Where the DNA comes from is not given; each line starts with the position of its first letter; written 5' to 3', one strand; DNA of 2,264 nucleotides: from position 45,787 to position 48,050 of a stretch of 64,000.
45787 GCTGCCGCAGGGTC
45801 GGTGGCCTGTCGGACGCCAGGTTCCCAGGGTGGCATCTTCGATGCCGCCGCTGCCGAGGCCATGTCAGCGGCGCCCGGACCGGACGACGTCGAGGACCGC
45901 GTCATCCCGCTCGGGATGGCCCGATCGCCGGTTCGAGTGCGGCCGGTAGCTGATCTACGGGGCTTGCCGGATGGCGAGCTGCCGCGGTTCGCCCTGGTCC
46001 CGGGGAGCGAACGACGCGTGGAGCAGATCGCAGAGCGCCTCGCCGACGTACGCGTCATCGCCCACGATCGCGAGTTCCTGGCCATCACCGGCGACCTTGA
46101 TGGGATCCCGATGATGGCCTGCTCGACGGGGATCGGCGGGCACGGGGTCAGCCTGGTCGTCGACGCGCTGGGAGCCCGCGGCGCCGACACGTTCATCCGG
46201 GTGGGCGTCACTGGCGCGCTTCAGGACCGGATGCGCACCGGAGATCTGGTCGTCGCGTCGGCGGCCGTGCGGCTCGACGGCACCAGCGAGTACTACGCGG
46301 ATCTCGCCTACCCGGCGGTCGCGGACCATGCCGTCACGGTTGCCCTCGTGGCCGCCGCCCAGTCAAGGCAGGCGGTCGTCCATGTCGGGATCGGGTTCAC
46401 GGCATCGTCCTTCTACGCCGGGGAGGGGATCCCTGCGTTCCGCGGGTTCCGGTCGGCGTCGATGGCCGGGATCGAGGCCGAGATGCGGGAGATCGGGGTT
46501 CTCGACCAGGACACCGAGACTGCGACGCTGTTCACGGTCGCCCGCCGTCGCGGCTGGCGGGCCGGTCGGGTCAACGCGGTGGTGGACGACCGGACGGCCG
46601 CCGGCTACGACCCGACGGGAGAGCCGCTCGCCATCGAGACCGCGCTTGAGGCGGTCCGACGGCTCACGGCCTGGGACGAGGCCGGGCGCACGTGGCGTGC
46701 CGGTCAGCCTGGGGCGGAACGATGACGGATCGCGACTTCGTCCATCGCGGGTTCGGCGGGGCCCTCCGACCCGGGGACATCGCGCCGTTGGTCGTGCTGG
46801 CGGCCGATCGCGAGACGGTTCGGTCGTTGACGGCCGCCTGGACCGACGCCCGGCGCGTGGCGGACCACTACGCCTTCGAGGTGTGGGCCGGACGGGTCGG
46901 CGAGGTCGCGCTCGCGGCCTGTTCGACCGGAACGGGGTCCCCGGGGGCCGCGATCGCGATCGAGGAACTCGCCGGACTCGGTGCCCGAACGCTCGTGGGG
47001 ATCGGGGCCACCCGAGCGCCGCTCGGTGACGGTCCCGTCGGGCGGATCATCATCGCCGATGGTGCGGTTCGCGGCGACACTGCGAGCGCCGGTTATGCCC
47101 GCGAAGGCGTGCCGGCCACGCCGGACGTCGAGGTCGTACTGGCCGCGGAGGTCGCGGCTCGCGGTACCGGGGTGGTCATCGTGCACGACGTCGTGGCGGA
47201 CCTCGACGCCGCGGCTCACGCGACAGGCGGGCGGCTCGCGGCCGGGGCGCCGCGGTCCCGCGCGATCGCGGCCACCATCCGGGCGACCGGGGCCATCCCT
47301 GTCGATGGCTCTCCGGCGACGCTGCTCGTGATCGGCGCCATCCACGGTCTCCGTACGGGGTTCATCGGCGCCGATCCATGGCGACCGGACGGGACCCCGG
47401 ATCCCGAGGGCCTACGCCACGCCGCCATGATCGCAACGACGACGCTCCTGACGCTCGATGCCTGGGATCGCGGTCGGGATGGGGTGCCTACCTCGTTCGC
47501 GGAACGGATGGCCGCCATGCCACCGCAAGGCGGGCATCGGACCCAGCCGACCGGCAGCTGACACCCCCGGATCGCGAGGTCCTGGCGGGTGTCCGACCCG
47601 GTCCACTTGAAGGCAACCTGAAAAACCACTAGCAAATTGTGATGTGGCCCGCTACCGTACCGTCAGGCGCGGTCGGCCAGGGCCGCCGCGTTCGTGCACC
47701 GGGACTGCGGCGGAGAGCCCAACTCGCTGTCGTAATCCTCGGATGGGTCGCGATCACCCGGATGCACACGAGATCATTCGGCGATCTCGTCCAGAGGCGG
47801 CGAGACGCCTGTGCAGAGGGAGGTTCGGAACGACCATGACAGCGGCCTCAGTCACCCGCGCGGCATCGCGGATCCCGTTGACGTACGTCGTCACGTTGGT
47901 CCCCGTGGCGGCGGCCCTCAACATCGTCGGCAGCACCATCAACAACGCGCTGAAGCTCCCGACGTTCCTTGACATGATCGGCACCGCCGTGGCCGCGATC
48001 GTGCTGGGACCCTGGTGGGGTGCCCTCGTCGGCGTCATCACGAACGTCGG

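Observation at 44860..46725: PfkB kinase fused in-frame to a divergent nucleoside-phosphorylase domain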

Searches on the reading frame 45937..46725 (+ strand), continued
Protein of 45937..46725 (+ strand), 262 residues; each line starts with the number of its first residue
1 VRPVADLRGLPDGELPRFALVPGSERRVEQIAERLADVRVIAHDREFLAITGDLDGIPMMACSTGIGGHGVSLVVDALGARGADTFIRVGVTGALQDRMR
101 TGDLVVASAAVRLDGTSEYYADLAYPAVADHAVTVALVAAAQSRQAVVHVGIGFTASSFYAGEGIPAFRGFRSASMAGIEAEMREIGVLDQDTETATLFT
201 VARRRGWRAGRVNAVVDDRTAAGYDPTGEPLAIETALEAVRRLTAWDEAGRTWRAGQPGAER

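Call 44: find_encoding_contigs(protein=P0246, flank=10000, max_places=1)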
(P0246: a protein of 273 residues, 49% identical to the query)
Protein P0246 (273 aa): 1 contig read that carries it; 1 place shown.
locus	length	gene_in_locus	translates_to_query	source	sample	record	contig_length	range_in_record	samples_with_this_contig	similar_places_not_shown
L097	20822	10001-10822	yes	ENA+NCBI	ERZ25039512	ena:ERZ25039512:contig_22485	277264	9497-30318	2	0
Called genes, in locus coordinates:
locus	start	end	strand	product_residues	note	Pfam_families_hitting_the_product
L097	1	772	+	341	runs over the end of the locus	PF03747:ADP_ribosyl_GH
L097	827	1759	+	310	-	PF00294:PfkB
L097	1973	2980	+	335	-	PF02608:Bmp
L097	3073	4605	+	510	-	PF00005:ABC_tran, PF13304:AAA_21 (faint), PF00005:ABC_tran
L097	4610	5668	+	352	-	PF02653:BPD_transp_2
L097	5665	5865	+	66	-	PF02653:BPD_transp_2 (weak)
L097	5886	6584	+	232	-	PF02653:BPD_transp_2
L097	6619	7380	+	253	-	PF00586:AIRS (weak)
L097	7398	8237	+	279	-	PF04227:Indigoidine_A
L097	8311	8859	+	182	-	PF02481:DNA_processg_A (weak), PF18306:LDcluster4, PF18171:LSDAT_prok (faint), PF03641:Lysine_decarbox (faint)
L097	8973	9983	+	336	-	PF00294:PfkB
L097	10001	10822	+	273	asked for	PF01048:PNP_UDP_1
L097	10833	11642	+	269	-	PF01048:PNP_UDP_1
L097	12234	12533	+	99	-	PF01527:HTH_Tnp_1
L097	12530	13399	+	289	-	PF13276:HTH_21, PF00665:rve, PF13683:rve_3, PF13333:rve_2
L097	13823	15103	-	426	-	PF01548:DEDD_Tnp_IS110, PF02371:Transposase_20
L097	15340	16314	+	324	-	PF13276:HTH_21, PF00665:rve, PF13683:rve_3, PF13333:rve_2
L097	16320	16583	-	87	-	PF03050:DDE_Tnp_IS66, PF13817:DDE_Tnp_IS66_C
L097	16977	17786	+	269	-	PF01738:DLH, PF00326:Peptidase_S9 (weak)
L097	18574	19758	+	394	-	PF00589:Phage_integrase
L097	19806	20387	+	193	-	-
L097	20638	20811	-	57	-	-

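Call 45: find_encoding_contigs(protein=P0237, flank=10000, max_places=1)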
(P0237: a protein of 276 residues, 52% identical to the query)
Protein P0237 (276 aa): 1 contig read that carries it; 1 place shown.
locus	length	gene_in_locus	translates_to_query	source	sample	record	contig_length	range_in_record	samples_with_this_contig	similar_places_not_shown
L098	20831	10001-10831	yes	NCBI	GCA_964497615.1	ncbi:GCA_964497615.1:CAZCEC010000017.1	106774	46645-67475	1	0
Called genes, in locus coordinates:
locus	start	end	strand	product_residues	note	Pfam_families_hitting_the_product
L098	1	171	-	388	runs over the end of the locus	PF00291:PALP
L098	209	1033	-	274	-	PF00106:adh_short, PF08659:KR, PF13561:adh_short_C2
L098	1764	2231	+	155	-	PF13692:Glyco_trans_1_4 (weak)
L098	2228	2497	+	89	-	-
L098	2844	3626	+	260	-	PF00392:GntR, PF08220:HTH_DeoR (faint), PF07702:UTRA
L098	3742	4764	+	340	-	PF02608:Bmp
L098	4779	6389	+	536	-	PF00005:ABC_tran, PF13304:AAA_21 (faint)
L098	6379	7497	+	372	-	PF02653:BPD_transp_2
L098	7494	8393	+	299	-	PF02653:BPD_transp_2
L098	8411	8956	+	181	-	PF18306:LDcluster4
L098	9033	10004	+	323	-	PF00294:PfkB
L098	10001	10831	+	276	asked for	PF01048:PNP_UDP_1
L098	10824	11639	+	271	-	PF01048:PNP_UDP_1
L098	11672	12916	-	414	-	PF01637:ATPase_2 (weak), PF03008:DUF234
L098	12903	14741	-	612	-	PF07929:PRiA4_ORF3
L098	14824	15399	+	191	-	-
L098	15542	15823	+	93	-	PF03683:UPF0175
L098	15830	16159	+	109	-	PF11848:DUF3368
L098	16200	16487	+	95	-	-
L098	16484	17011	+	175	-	PF11848:DUF3368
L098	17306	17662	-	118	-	-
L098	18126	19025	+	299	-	PF00075:RNase_H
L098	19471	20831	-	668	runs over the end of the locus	PF00580:UvrD-helicase (weak), PF13361:UvrD_C (faint)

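Call 46: find_encoding_contigs(protein=P0241, flank=10000, max_places=1)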
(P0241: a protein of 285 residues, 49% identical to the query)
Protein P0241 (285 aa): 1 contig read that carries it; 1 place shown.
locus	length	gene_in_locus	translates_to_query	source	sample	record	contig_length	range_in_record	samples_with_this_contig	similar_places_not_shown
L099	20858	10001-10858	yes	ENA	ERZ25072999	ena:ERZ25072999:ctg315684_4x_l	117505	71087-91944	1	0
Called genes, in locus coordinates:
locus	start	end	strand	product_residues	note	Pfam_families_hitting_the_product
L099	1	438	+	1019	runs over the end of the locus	PF01590:GAF, PF13185:GAF_2, PF13492:GAF_3, PF01590:GAF, PF13185:GAF_2, PF13492:GAF_3, PF08448:PAS_4, PF12860:PAS_7, +5 more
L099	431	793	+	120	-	PF00072:Response_reg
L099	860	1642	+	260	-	PF00561:Abhydrolase_1, PF12146:Hydrolase_4, PF12697:Abhydrolase_6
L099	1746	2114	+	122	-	-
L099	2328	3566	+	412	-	PF11258:DUF3048, PF17479:DUF3048_C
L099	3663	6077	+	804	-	PF01551:Peptidase_M23, PF08239:SH3_3 (faint), PF11790:Glyco_hydro_cc (weak)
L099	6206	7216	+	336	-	PF00356:LacI, PF00532:Peripla_BP_1, PF13407:Peripla_BP_4, PF13377:Peripla_BP_3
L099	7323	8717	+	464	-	PF02056:Glyco_hydro_4, PF11975:Glyco_hydro_4C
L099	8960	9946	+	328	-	PF00294:PfkB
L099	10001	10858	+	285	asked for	PF01048:PNP_UDP_1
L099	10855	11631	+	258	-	PF01048:PNP_UDP_1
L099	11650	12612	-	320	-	PF10503:Esterase_PHB (weak), PF07859:Abhydrolase_3 (weak), PF02230:Abhydrolase_2 (weak)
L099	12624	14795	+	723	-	PF04879:Molybdop_Fe4S4, PF00384:Molybdopterin, PF01568:Molydop_binding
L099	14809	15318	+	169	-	-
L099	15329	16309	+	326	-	PF00248:Aldo_ket_red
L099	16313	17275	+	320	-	PF00291:PALP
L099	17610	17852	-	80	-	-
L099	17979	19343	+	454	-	-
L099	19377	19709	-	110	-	-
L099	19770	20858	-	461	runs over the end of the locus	PF01266:DAO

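Call 76: find_encoding_contigs(protein=P0200, flank=10000, max_places=2)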
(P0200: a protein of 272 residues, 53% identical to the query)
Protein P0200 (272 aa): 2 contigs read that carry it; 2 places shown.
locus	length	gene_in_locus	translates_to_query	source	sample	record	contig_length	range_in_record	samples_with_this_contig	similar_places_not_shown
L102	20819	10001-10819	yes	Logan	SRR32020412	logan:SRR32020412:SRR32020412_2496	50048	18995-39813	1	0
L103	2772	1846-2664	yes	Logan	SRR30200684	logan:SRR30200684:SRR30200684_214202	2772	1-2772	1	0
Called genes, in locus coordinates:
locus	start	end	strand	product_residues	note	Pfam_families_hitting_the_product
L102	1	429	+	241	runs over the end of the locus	PF00392:GntR, PF07702:UTRA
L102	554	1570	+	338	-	PF02608:Bmp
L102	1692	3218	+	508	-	PF00005:ABC_tran, PF13304:AAA_21 (faint), PF00005:ABC_tran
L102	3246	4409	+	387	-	PF02653:BPD_transp_2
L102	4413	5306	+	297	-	PF02653:BPD_transp_2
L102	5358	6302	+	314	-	PF00294:PfkB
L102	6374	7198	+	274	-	PF01048:PNP_UDP_1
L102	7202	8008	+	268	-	PF01048:PNP_UDP_1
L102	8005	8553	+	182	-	PF18306:LDcluster4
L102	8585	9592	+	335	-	PF00294:PfkB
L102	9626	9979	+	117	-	PF05899:Cupin_3 (faint), PF12973:Cupin_7 (weak), PF00190:Cupin_1, PF06560:GPI, PF16867:DMSP_lyase (weak), PF01050:MannoseP_isomer, PF02311:AraC_binding, PF07883:Cupin_2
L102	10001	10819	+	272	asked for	PF01048:PNP_UDP_1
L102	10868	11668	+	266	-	PF01048:PNP_UDP_1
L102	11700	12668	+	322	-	PF01008:IF-2B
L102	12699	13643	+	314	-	PF01008:IF-2B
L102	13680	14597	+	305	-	PF04227:Indigoidine_A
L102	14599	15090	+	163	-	PF00383:dCMP_cyt_deam_1, PF14437:MafB19-deam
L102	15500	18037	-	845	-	PF03610:EIIA-man, PF00381:PTS-HPr, PF05524:PEP-utilisers_N, PF00391:PEP-utilizers, PF02896:PEP-utilizers_C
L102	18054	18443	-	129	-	PF01127:Sdh_cyt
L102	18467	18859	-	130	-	PF01127:Sdh_cyt, PF02300:Fumarate_red_C (weak)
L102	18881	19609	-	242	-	PF13085:Fer2_3, PF13237:Fer4_10 (weak), PF12838:Fer4_7 (weak), PF13183:Fer4_8, PF13187:Fer4_9 (weak), PF13534:Fer4_17 (weak)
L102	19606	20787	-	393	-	PF00890:FAD_binding_2 (faint), PF01266:DAO, PF01494:FAD_binding_3 (faint), PF07992:Pyr_redox_2 (weak), PF12831:FAD_oxidored (weak), PF13450:NAD_binding_8 (weak)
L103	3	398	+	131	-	?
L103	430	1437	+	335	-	PF00294:PfkB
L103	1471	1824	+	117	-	PF05899:Cupin_3 (faint), PF12973:Cupin_7 (weak), PF00190:Cupin_1, PF06560:GPI, PF16867:DMSP_lyase (weak), PF01050:MannoseP_isomer, PF02311:AraC_binding, PF07883:Cupin_2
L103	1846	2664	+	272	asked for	PF01048:PNP_UDP_1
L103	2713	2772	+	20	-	?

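Call 77: search_protein_families(library=ncbifam, proteins=[L102:11700-12668:+, L102:12699-13643:+, L102:9626-9979:+, L102:8005-8553:+, L102:5358-6302:+, L102:8585-9592:+], max_evalue=1e-8)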
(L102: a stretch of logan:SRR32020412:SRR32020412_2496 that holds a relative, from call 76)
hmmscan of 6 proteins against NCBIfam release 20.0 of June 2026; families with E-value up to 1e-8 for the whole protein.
L102:11700-12668:+ (322 aa): 8 families
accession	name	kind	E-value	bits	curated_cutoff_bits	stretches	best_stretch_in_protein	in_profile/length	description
TIGR00511.1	ribulose_e2b2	equivalog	5.8e-37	127.6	314.1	1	19-318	4-299/301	ribose 1,5-bisphosphate isomerase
TIGR00524.1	eIF-2B_rel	subfamily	8e-25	87.6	185.85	1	24-307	11-303/303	S-methyl-5-thioribose-1-phosphate isomerase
NF004326.0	PRK05720.1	subfamily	1.1e-22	80.3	271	1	53-309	76-344/358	s-methyl-5-thioribose-1-phosphate isomerase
NF004700.0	PRK06036.1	equivalog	3.5e-20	72.3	528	1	55-310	71-333/339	S-methyl-5-thioribose-1-phosphate isomerase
TIGR00512.1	salvage_mtnA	equivalog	3.6e-17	62.3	279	1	88-305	96-333/335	S-methyl-5-thioribose-1-phosphate isomerase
NF006210.0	PRK08335.1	equivalog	4.4e-16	59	339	1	103-250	78-225/275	translation initiation factor IF-2B subunit alpha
NF004994.0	PRK06372.1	equivalog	6.4e-12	45.4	249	1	146-308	97-249/253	translation initiation factor IF-2B subunit delta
NF004436.0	PRK05772.1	equivalog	6.6e-12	45.4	521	1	147-307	188-351/363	S-methyl-5-thioribose-1-phosphate isomerase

L102:12699-13643:+ (314 aa): 8 families
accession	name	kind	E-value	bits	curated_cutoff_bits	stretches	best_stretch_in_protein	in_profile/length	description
TIGR00511.1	ribulose_e2b2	equivalog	8.7e-48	163.1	314.1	1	7-302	4-295/301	ribose 1,5-bisphosphate isomerase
NF006210.0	PRK08335.1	equivalog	2.6e-43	148.3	339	1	6-292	7-268/275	translation initiation factor IF-2B subunit alpha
TIGR00524.1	eIF-2B_rel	subfamily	1.9e-38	132.3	185.85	1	4-292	3-300/303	S-methyl-5-thioribose-1-phosphate isomerase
NF004326.0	PRK05720.1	subfamily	1.3e-30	106.4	271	1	3-298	38-345/358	s-methyl-5-thioribose-1-phosphate isomerase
TIGR00512.1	salvage_mtnA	equivalog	6.2e-26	91.2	279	1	3-293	28-333/335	S-methyl-5-thioribose-1-phosphate isomerase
NF004994.0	PRK06372.1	equivalog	8.2e-21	74.5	249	1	122-292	86-245/253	translation initiation factor IF-2B subunit delta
NF004700.0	PRK06036.1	equivalog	1.3e-20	73.7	528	1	7-293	35-328/339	S-methyl-5-thioribose-1-phosphate isomerase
NF004436.0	PRK05772.1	equivalog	2.1e-18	66.8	521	1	7-293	48-349/363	S-methyl-5-thioribose-1-phosphate isomerase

L102:9626-9979:+ (117 aa): 0 families

L102:8005-8553:+ (182 aa): 3 families
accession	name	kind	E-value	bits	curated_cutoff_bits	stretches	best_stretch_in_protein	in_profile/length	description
TIGR00725.1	TIGR00725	hypoth_equivalog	1.2e-45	154.8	106.9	1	6-167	3-156/159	TIGR00725 family protein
NF058542.1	CtkRMPhLog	equivalog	2.7e-10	40.5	300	1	16-134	13-139/177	cytokinin riboside 5'-monophosphate phosphoribohydrolase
TIGR00730.1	TIGR00730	subfamily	1e-09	38.4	96.35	1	19-114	16-113/178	TIGR00730 family Rossman fold protein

L102:5358-6302:+ (314 aa): 19 families
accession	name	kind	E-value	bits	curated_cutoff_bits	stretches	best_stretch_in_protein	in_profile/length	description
TIGR02152.1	D_ribokin_bact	equivalog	3.2e-36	125.2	299.65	1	10-306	1-294/298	ribokinase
TIGR04382.1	myo_inos_iolC_N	equivalog_domain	3.4e-33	115.3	300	1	44-299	33-296/309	5-dehydro-2-deoxygluconokinase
NF008353.0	PRK11142.1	equivalog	6.9e-26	91.5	341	1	10-300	5-291/307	ribokinase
NF007321.0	PRK09813.1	equivalog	5.6e-23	81.7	247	1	167-294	137-256/261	fructoselysine 6-kinase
NF053626.1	RibKinHalex1628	equivalog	5.6e-22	78.6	330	1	21-302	15-282/293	ATP-dependent ribose-1-phosphate kinase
NF040938.1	KDG_KDGal_kin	equivalog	1.1e-18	67.3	400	1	45-295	30-286/305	bifunctional 2-dehydro-3-deoxygluconokinase/2-dehydro-3-deoxygalactonokinase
TIGR03168.1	1-PFK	subfamily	3.3e-18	65.6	216.4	1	204-293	193-282/305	hexose kinase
TIGR03828.1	pfkB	equivalog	1.8e-17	63.4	292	1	204-296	193-285/305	1-phosphofructokinase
NF006957.1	PRK09434.1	equivalog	4.7e-17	62.5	450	1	43-281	25-269/302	fructokinase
TIGR02198.1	rfaE_dom_I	equivalog_domain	1.3e-15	57.4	345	0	193-300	191-304/315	D-glycero-beta-D-manno-heptose-7-phosphate kinase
NF047869.1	myo_kin_aldol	exception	1.7e-14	53.1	600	0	22-173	19-169/586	bifunctional 5-dehydro-2-deoxygluconokinase/5-dehydro-2-deoxyphosphogluconate aldolase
NF041320.1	pfkB_Halo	equivalog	2.2e-14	53.6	400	1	211-304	195-288/302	1-phosphofructokinase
NF049991.1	TagKinase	equivalog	2.6e-13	49.5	420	1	44-290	40-293/321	tagatose kinase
NF007416.0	PRK09954.1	equivalog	2.2e-12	46.6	561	1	43-293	91-340/362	sugar kinase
NF041332.1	KDG_KDGal_kin_Halo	equivalog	3.9e-12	46.2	440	1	184-292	181-291/320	bifunctional 2-dehydro-3-deoxygluconokinase/2-dehydro-3-deoxygalactonokinase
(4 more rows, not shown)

L102:8585-9592:+ (335 aa): 16 families
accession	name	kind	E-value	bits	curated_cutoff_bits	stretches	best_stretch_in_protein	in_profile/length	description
TIGR02152.1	D_ribokin_bact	equivalog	1.1e-29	103.7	299.65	1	25-326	1-297/298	ribokinase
TIGR04382.1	myo_inos_iolC_N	equivalog_domain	1.8e-29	103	300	1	42-327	15-307/309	5-dehydro-2-deoxygluconokinase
NF008353.0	PRK11142.1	equivalog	5.8e-24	85.1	341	1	25-330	5-304/307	ribokinase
NF006957.1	PRK09434.1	equivalog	2.1e-21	76.7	450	1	49-318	13-295/302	fructokinase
NF053626.1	RibKinHalex1628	equivalog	1.7e-20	73.7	330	1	25-330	4-292/293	ATP-dependent ribose-1-phosphate kinase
NF007321.0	PRK09813.1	equivalog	4e-18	65.8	247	1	59-307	22-252/261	fructoselysine 6-kinase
NF040938.1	KDG_KDGal_kin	equivalog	1e-16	60.9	400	1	63-330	32-304/305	bifunctional 2-dehydro-3-deoxygluconokinase/2-dehydro-3-deoxygalactonokinase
TIGR03168.1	1-PFK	subfamily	1.7e-15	56.8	216.4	1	217-319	186-292/305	hexose kinase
NF049991.1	TagKinase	equivalog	8e-14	51.2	420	1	57-331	38-317/321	tagatose kinase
TIGR03828.1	pfkB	equivalog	1.1e-13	50.9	292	1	217-322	186-295/305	1-phosphofructokinase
NF041332.1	KDG_KDGal_kin_Halo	equivalog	1.3e-12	47.8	440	1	54-330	26-311/320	bifunctional 2-dehydro-3-deoxygluconokinase/2-dehydro-3-deoxygalactonokinase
NF047869.1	myo_kin_aldol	exception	1.5e-11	43.4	600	0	19-183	3-162/586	bifunctional 5-dehydro-2-deoxygluconokinase/5-dehydro-2-deoxyphosphogluconate aldolase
NF041320.1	pfkB_Halo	equivalog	2.7e-10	40.1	400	0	216-307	180-274/302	1-phosphofructokinase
NF007632.0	PRK10294.1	equivalog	3.6e-10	39.6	353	1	58-328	35-303/310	6-phosphofructokinase II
NF041164.1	NucKinThplmales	equivalog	3.4e-09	36.3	450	0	201-305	165-267/295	nucleoside kinase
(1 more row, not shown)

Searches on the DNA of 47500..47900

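Call 71: search_rna_families(source=window, start=47500, end=47900, threshold=evalue, max_evalue=1, show_alignments=2)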
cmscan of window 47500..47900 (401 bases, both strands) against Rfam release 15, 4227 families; matches with E-value up to 1: 0.
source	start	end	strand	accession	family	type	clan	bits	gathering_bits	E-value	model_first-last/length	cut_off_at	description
